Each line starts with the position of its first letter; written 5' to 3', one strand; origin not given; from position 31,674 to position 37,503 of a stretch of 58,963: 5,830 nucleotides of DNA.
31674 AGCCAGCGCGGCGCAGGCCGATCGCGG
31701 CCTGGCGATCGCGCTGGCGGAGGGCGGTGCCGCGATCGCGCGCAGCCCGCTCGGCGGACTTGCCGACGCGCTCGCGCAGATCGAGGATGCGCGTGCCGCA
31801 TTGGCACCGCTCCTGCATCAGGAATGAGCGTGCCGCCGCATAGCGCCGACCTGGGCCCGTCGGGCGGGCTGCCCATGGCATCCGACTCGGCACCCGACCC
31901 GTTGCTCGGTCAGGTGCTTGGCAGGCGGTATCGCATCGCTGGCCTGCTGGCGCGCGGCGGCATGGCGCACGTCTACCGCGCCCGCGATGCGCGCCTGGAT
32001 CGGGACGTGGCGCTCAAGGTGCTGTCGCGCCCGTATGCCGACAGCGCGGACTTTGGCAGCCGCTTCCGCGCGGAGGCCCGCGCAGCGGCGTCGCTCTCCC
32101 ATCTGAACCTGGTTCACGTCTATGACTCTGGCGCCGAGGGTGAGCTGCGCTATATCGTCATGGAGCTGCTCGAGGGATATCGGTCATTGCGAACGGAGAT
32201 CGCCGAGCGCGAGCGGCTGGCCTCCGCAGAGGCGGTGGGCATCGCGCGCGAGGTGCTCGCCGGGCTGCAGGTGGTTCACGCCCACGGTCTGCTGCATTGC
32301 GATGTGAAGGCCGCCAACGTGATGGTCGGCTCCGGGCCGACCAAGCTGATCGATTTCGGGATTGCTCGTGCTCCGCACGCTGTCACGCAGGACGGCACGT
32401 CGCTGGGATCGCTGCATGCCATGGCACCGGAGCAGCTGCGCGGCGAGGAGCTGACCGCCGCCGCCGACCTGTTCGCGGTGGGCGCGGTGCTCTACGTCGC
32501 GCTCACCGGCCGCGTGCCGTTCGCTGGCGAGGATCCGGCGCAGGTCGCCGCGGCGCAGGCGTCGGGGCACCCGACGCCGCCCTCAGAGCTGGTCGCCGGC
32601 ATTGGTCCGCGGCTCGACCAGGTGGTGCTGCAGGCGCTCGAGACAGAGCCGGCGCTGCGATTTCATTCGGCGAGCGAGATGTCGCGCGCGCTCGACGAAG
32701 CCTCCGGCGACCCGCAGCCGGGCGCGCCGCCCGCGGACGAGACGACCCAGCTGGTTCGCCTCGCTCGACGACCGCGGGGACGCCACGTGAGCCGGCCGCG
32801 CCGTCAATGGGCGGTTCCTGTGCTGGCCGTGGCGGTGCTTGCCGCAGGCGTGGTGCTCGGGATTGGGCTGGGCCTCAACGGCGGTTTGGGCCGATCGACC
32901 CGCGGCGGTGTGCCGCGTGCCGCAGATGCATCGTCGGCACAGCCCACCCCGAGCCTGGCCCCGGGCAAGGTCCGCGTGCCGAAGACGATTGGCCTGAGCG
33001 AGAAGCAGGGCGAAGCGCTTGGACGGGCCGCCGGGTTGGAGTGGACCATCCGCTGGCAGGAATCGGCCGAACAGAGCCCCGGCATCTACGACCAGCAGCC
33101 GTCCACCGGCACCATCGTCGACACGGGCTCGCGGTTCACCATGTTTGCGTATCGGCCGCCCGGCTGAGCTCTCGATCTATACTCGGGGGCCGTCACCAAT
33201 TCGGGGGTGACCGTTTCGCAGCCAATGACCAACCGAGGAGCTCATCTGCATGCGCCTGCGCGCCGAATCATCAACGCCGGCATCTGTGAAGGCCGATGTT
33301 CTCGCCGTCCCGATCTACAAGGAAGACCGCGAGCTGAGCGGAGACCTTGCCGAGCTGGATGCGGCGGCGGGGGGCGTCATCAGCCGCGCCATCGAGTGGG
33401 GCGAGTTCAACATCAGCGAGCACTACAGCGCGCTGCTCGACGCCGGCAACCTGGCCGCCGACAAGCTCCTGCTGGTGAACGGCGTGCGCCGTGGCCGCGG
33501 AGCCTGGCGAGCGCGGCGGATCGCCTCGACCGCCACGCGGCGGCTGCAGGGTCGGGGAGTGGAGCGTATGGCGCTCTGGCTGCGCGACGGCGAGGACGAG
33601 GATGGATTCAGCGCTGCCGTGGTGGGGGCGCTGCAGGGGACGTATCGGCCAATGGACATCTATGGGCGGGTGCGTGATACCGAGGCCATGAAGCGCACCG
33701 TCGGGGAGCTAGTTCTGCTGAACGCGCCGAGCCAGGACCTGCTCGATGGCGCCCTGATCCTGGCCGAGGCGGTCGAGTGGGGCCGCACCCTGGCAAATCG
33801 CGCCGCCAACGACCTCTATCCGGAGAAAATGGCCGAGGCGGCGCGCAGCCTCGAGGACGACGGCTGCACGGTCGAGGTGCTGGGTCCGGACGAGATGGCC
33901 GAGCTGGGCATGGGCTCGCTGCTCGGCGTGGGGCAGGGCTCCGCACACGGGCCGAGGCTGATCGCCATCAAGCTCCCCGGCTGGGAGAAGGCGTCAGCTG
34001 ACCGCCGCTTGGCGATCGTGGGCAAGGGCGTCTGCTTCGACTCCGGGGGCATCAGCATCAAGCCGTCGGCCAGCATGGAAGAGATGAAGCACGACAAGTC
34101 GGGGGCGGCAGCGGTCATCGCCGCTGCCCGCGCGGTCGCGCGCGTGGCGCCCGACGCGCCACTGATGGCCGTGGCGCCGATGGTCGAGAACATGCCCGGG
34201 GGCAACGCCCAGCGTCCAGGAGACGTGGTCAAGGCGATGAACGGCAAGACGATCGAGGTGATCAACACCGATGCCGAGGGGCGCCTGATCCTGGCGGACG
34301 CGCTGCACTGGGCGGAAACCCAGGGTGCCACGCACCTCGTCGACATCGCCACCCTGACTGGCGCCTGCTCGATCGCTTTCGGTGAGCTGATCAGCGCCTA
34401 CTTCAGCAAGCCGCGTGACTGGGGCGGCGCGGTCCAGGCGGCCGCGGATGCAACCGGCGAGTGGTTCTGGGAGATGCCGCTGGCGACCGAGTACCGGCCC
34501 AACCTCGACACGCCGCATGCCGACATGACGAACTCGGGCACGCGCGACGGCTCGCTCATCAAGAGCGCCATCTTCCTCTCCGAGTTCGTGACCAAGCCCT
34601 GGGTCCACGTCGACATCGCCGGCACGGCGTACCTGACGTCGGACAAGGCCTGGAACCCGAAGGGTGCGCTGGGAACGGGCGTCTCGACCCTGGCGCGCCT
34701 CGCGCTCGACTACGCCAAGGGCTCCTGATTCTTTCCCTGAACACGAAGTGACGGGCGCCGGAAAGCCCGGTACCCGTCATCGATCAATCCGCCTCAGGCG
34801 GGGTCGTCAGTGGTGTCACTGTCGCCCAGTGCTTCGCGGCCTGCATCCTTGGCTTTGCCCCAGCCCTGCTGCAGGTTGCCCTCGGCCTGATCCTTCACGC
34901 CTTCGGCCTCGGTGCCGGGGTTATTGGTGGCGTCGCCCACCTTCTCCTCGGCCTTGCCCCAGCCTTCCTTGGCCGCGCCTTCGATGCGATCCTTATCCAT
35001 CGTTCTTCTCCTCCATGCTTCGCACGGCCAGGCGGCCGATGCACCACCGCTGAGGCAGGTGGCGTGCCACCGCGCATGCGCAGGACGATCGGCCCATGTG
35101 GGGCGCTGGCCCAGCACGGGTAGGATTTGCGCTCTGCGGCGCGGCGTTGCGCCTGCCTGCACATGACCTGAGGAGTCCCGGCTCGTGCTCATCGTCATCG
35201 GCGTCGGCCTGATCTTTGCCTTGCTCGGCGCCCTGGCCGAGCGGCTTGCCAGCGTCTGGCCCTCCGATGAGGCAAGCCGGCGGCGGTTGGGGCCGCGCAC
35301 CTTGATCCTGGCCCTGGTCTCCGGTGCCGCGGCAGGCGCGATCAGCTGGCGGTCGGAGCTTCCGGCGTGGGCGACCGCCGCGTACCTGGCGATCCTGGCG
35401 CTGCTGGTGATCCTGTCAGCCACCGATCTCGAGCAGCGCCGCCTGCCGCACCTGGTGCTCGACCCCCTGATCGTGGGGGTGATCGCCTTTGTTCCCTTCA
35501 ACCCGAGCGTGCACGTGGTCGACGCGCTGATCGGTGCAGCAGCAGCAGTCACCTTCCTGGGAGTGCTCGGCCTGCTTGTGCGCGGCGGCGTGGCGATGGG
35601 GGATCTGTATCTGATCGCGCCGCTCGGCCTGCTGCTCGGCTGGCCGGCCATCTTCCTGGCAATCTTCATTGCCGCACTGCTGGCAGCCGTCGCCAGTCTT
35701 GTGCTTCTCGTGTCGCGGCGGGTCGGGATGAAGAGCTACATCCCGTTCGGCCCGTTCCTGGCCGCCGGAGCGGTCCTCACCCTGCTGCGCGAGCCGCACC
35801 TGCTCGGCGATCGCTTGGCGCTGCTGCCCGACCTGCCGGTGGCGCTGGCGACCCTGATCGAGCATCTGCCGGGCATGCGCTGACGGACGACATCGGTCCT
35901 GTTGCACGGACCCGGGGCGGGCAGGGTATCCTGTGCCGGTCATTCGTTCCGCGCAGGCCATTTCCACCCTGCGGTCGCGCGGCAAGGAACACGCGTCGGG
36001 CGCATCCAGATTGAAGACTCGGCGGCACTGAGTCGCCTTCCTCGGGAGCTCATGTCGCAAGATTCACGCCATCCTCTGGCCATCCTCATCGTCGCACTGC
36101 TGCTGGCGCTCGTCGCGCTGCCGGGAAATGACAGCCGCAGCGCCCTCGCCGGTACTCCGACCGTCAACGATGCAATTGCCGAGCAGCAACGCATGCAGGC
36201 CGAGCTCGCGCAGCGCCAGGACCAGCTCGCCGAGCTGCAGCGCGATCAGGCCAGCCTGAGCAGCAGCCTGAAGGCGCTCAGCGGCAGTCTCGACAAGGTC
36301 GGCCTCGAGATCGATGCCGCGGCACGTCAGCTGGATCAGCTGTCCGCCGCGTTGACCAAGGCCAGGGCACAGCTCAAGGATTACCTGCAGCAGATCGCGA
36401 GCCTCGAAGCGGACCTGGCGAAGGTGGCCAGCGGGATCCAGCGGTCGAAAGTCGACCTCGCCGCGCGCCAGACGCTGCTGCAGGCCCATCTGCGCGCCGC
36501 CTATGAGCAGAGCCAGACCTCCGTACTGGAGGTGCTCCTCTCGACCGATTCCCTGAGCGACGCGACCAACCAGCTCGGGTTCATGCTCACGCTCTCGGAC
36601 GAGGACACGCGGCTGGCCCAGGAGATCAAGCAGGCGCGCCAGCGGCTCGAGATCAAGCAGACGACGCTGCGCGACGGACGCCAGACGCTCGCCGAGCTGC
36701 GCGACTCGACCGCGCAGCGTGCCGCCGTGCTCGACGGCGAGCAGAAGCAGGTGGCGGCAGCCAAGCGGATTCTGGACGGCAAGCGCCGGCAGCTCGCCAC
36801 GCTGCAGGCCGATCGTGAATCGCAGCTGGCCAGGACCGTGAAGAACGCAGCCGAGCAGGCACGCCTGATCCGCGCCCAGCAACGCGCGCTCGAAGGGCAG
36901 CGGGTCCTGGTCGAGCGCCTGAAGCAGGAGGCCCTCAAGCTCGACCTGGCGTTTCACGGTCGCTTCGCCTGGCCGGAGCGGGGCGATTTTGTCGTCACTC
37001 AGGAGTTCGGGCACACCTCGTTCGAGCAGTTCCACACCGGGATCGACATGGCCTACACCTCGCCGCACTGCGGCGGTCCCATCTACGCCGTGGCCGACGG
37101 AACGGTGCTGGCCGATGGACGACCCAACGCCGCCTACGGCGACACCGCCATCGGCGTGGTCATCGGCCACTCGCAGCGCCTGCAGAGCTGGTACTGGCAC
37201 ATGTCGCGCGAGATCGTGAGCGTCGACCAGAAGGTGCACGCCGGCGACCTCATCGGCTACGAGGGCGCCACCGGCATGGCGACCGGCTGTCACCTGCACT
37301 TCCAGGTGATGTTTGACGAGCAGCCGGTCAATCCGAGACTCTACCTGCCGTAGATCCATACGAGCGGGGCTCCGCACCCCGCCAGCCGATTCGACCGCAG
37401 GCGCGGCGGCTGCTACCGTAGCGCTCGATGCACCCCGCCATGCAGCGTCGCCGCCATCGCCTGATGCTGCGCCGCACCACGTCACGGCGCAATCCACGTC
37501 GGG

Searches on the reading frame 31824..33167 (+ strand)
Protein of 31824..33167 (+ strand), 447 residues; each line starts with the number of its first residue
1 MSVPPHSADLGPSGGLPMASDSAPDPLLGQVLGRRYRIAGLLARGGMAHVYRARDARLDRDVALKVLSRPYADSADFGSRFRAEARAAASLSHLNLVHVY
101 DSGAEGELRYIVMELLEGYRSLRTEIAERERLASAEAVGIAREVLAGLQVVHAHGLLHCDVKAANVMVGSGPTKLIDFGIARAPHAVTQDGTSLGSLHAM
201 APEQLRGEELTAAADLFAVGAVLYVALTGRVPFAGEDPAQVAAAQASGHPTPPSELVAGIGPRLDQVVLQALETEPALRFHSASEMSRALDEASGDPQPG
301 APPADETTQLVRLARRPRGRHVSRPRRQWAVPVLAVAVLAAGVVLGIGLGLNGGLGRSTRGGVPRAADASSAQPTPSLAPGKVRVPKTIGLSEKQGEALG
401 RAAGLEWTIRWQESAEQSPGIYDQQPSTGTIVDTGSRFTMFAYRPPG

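Call 58: search_protein_families(library=pfam, proteins=[window:31824-33167:+], max_evalue=0.00001)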
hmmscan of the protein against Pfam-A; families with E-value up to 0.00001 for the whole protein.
window:31824-33167:+ (447 aa): 2 families
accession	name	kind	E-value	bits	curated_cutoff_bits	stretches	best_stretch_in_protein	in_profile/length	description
PF00069.31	Pkinase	-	1.4e-37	130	31.7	1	39-246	4-210/263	Protein kinase domain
PF07714.23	PK_Tyr_Ser-Thr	-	1.3e-22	80.8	23.1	1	42-279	7-248/258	Protein tyrosine and serine/threonine kinase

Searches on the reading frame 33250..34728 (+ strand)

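Call 58: search_protein_families(library=pfam, proteins=[window:33250-34728:+], max_evalue=0.00001)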
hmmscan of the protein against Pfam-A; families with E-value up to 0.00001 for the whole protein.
window:33250-34728:+ (492 aa): 2 families
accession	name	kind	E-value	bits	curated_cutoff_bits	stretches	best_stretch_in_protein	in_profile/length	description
PF00883.26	Peptidase_M17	-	4.9e-108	361.5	25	1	178-481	3-309/310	Cytosol aminopeptidase family, catalytic domain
PF02789.23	Peptidase_M17_N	-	1.7e-06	28.4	23.4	1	20-133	2-121/129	Cytosol aminopeptidase family, N-terminal domain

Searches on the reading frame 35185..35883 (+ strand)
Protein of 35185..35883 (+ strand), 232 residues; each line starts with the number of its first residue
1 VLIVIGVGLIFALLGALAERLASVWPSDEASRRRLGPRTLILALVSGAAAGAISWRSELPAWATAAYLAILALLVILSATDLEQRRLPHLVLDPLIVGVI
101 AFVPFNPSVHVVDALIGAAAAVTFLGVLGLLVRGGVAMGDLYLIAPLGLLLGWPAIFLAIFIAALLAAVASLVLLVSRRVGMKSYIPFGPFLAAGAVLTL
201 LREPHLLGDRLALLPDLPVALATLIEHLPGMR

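Call 58: search_protein_families(library=pfam, proteins=[window:35185-35883:+], max_evalue=0.00001)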
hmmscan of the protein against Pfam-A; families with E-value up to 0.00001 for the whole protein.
window:35185-35883:+ (232 aa): 1 family
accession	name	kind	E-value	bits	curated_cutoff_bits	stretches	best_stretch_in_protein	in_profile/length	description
PF01478.23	Peptidase_A24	-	1.9e-13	51.2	26.5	1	69-171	2-103/104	Type IV leader peptidase family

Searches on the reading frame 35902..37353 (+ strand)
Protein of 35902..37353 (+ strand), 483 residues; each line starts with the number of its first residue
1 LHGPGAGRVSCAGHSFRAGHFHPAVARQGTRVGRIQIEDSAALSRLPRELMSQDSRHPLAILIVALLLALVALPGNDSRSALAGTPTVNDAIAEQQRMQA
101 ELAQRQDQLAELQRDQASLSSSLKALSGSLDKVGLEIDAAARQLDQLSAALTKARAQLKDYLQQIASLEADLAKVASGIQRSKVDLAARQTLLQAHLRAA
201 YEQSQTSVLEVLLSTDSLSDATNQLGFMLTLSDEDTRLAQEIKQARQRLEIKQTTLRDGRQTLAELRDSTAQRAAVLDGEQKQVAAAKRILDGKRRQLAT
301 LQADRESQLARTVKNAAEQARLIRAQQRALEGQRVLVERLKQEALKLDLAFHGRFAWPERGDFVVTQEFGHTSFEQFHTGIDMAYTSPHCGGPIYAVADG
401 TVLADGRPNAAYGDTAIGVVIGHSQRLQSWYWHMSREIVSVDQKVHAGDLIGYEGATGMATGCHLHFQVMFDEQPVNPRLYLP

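Call 58: search_protein_families(library=pfam, proteins=[window:35902-37353:+], max_evalue=0.00001)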
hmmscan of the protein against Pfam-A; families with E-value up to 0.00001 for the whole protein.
window:35902-37353:+ (483 aa): 2 families
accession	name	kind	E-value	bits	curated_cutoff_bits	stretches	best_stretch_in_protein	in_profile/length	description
PF01551.29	Peptidase_M23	-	2.2e-22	79.5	28.7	1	377-478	2-96/96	Peptidase family M23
PF24568.1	CC_PcsB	-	1.9e-07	31.3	27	1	180-251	2-74/75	Peptidoglycan hydrolase PcsB, coiled-coil domain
